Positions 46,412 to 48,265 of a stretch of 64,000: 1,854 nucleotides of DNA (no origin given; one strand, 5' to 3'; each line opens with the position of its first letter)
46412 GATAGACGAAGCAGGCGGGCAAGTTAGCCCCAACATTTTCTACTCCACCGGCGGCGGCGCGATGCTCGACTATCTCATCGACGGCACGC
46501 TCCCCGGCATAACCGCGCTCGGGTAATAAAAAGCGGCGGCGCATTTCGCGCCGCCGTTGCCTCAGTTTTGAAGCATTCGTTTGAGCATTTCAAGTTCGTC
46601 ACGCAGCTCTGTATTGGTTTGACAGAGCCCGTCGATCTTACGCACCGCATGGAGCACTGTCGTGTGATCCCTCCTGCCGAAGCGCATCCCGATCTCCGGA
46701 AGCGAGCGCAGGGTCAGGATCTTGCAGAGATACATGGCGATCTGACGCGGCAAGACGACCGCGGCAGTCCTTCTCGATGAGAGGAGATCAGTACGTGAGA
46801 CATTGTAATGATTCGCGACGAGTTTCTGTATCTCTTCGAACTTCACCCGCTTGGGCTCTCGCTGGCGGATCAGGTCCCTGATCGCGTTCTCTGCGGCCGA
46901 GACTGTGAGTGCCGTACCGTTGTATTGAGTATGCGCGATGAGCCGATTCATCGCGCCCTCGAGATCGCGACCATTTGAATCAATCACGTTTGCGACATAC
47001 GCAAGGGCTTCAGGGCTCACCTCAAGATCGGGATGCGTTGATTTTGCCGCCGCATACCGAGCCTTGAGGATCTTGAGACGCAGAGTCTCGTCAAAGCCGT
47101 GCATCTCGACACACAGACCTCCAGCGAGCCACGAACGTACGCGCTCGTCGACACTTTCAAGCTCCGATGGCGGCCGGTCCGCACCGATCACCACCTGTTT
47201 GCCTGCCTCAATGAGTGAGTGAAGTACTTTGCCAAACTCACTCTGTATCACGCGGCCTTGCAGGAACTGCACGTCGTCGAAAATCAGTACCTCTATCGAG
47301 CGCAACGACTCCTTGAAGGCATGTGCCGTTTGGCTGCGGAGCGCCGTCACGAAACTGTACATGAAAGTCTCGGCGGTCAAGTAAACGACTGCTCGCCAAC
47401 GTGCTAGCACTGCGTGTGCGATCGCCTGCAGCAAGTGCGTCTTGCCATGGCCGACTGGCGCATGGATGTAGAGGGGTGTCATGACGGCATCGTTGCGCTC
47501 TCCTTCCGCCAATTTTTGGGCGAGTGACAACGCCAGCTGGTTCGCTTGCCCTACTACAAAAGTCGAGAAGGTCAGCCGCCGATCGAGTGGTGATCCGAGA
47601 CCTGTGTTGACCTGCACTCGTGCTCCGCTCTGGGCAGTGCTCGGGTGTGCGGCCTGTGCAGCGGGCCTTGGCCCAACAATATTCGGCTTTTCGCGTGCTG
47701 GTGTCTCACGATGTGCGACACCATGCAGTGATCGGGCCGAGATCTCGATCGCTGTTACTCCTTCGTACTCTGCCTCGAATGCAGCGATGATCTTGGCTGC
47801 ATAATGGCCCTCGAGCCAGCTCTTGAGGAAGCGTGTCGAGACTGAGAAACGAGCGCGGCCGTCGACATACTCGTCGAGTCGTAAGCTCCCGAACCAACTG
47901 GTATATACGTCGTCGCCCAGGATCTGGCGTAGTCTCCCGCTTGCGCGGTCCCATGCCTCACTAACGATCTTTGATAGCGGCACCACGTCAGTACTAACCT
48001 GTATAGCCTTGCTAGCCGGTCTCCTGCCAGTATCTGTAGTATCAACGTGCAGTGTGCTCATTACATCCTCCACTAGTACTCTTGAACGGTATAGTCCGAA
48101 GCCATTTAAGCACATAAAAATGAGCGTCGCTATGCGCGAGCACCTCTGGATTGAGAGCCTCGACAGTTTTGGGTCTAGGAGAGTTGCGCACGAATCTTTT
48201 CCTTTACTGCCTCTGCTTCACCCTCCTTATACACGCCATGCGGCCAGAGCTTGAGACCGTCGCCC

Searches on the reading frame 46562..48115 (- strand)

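Call 66: search_protein_families(library=pfam, proteins=[window:46562-48115:-], max_evalue=0.00001)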
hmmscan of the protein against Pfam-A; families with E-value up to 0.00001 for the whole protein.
window:46562-48115:- (517 aa): 3 families
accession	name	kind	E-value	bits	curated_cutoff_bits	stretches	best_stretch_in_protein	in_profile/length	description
PF00308.24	Bac_DnaA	-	1e-46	159.5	23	1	177-336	1-161/162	Bacterial DnaA ATPAse domain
PF08299.17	Bac_DnaA_C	-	1.4e-29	102.3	31.5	1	427-494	2-69/69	Bacterial dnaA protein helix-turn-helix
PF11638.13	DnaA_N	-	9.2e-14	51.4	24.6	1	53-113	2-63/65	DnaA N-terminal domain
